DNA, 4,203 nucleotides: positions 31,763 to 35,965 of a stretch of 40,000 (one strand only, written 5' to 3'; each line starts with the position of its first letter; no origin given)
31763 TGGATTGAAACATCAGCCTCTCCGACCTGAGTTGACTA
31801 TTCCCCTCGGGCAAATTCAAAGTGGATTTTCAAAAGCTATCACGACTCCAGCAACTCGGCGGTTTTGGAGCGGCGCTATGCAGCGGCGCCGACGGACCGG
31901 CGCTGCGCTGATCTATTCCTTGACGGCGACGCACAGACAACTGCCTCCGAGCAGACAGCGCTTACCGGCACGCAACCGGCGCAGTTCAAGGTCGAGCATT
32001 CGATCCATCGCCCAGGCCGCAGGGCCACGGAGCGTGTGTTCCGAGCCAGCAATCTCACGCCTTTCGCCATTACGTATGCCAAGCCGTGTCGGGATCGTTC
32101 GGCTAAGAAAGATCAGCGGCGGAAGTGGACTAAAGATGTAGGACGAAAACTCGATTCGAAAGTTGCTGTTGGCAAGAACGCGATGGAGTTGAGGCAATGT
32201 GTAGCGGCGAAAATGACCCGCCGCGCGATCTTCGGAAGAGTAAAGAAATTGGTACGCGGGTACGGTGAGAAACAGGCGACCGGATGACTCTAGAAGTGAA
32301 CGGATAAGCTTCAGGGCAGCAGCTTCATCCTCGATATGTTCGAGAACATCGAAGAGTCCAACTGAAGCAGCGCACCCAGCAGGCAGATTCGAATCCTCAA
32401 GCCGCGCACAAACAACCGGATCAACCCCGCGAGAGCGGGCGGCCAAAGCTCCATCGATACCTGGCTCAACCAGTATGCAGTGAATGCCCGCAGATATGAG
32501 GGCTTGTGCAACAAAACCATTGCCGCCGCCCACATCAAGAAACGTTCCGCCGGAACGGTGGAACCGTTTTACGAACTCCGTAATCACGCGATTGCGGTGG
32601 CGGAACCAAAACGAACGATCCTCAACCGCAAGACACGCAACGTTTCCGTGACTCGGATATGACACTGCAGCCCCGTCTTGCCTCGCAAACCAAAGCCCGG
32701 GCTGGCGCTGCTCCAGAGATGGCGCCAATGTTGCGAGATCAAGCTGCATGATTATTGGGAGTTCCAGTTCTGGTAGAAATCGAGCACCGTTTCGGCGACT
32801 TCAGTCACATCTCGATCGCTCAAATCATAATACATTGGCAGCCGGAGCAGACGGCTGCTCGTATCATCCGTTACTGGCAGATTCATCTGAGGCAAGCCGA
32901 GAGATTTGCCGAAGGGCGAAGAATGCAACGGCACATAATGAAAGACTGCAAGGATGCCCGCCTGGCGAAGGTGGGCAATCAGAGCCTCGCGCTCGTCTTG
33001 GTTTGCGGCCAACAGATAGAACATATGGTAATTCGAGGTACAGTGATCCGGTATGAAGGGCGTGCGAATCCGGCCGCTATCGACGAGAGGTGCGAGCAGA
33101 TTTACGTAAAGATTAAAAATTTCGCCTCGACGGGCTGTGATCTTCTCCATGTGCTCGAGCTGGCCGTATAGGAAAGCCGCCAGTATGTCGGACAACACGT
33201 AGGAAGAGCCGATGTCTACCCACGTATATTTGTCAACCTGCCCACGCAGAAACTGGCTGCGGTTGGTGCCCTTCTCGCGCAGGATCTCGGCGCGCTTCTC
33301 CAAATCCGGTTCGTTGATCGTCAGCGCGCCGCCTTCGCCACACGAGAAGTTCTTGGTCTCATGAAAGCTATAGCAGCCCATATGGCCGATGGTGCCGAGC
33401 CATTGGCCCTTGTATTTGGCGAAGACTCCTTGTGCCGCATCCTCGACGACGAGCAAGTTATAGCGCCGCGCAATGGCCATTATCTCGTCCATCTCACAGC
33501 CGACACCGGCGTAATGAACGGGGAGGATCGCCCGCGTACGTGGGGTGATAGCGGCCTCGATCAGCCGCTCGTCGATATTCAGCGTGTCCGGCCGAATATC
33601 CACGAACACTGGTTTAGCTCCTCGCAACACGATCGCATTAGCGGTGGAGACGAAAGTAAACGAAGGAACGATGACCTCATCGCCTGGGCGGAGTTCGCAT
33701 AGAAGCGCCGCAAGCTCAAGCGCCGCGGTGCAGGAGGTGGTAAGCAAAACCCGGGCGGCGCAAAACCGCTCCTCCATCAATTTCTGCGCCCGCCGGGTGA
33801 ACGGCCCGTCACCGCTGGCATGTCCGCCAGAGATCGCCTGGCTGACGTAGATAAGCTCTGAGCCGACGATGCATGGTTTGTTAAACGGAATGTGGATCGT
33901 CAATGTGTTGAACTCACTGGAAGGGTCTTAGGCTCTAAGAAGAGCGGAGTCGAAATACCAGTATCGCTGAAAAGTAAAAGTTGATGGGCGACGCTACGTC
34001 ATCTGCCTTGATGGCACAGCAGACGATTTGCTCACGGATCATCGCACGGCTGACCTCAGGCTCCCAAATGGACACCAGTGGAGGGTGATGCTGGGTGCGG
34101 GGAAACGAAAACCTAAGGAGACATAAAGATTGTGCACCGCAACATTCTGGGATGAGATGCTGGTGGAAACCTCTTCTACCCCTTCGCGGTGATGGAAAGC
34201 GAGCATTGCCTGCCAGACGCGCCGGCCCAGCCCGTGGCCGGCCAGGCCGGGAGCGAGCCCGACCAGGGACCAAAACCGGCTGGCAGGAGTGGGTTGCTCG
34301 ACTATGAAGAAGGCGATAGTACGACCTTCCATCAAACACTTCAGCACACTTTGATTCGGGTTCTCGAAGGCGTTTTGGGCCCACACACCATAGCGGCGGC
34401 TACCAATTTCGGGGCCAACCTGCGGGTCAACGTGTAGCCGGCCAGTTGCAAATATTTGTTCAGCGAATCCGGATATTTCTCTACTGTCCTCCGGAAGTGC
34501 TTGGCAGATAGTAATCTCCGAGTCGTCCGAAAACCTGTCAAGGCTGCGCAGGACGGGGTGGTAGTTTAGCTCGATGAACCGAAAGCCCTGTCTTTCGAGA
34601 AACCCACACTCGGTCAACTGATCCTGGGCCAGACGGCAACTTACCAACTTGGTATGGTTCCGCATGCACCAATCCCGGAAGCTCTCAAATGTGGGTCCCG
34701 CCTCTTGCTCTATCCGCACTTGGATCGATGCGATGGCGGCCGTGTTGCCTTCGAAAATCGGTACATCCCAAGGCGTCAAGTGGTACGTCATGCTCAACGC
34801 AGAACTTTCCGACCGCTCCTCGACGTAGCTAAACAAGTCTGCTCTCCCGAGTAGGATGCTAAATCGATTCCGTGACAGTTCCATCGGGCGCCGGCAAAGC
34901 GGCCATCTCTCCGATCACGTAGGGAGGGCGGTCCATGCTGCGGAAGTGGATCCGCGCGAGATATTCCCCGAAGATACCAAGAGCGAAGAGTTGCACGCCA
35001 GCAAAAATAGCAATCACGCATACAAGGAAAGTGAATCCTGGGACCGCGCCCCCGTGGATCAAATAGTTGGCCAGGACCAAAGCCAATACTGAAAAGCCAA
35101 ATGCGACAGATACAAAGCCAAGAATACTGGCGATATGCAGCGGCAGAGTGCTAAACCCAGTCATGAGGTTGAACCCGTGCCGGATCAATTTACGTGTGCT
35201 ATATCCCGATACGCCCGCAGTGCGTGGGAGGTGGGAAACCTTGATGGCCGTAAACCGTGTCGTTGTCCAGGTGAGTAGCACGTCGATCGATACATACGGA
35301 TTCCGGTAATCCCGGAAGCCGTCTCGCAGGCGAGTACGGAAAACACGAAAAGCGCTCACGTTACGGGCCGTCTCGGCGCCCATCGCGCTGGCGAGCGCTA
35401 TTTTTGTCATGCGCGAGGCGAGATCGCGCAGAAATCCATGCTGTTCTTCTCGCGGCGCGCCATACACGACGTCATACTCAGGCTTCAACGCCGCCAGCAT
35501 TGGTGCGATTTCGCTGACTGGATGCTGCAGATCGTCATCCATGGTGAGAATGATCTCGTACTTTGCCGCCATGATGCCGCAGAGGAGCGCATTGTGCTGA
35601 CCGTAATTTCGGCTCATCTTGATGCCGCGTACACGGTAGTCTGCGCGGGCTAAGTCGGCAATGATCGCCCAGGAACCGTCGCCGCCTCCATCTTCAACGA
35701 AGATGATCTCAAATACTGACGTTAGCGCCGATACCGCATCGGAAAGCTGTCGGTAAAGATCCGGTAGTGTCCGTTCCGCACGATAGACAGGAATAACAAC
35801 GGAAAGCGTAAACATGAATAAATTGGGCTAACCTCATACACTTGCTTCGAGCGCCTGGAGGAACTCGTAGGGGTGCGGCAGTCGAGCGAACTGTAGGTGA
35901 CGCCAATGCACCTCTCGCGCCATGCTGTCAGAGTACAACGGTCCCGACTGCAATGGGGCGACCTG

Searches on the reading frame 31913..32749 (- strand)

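Call 52: search_protein_families(library=pfam, proteins=[window:31913-32749:-], max_evalue=0.001)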
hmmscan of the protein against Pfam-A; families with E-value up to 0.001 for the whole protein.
window:31913-32749:- (278 aa): 2 families
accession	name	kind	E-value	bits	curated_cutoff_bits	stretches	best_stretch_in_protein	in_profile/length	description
PF13489.12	Methyltransf_23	-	2.6e-14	53.7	27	1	50-199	3-161/164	Methyltransferase domain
PF08241.18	Methyltransf_11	-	2.2e-07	31.9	21.2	1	71-161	1-95/95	Methyltransferase domain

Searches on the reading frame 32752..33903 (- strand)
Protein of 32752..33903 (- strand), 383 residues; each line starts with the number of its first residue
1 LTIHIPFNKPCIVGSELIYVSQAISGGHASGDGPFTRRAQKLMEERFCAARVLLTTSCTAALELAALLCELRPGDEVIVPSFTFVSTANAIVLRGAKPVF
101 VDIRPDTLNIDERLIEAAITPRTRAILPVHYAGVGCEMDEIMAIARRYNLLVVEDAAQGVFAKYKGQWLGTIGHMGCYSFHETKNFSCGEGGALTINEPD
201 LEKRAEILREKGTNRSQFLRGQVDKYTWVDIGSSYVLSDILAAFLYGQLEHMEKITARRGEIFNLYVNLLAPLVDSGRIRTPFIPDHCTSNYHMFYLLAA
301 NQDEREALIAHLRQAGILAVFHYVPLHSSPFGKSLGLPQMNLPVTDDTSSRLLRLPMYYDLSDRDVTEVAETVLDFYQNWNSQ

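Call 52: search_protein_families(library=pfam, proteins=[window:32752-33903:-], max_evalue=0.001)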
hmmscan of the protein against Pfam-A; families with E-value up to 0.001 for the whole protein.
window:32752-33903:- (383 aa): 5 families
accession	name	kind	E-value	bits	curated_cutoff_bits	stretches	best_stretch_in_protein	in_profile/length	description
PF01041.23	DegT_DnrJ_EryC1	-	1.1e-95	321.3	19.8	1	14-373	5-359/360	DegT/DnrJ/EryC1/StrS aminotransferase family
PF00155.27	Aminotran_1_2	-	3.1e-09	36.9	19.7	1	49-320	65-330/361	Aminotransferase class I and II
PF01212.27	Beta_elim_lyase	-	6e-06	26.2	27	1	21-322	19-240/288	Beta-eliminating lyase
PF00266.25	Aminotran_5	-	1.2e-05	24.9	21.5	1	50-160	62-180/371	Aminotransferase class-V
PF01276.26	OKR_DC_1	-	0.0001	21.6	27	1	37-110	69-142/417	Orn/Lys/Arg decarboxylase, major domain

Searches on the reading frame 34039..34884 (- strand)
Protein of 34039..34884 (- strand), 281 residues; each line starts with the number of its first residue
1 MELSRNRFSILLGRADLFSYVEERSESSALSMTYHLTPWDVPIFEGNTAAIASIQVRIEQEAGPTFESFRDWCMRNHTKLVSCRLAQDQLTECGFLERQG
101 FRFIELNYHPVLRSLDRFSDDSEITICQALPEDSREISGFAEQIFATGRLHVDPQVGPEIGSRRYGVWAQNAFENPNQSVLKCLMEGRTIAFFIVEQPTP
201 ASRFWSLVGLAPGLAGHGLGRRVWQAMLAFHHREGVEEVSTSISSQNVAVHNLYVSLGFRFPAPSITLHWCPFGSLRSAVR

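Call 52: search_protein_families(library=pfam, proteins=[window:34039-34884:-], max_evalue=0.001)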
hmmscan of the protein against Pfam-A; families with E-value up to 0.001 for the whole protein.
window:34039-34884:- (281 aa): 3 families
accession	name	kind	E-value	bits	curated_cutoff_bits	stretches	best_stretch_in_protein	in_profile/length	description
PF00583.31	Acetyltransf_1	-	1.6e-06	28.8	20.7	1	167-259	23-116/116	Acetyltransferase (GNAT) family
PF13673.13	Acetyltransf_10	-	0.00017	22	23.6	1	173-273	26-121/128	Acetyltransferase (GNAT) domain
PF13508.13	Acetyltransf_7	-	0.00041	21.1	27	0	187-260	12-83/84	Acetyltransferase (GNAT) domain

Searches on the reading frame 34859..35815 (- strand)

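Call 52: search_protein_families(library=pfam, proteins=[window:34859-35815:-], max_evalue=0.001)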
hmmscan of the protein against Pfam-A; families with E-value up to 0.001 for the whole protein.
window:34859-35815:- (318 aa): 2 families
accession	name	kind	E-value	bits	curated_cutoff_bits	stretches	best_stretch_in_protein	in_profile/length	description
PF00535.33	Glycos_transf_2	-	5.6e-25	88.7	23.3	1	5-133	1-127/168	Glycosyl transferase family 2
PF13506.12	Glyco_transf_21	-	0.00092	19.2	21.7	0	74-141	19-84/174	Glycosyl transferase family 21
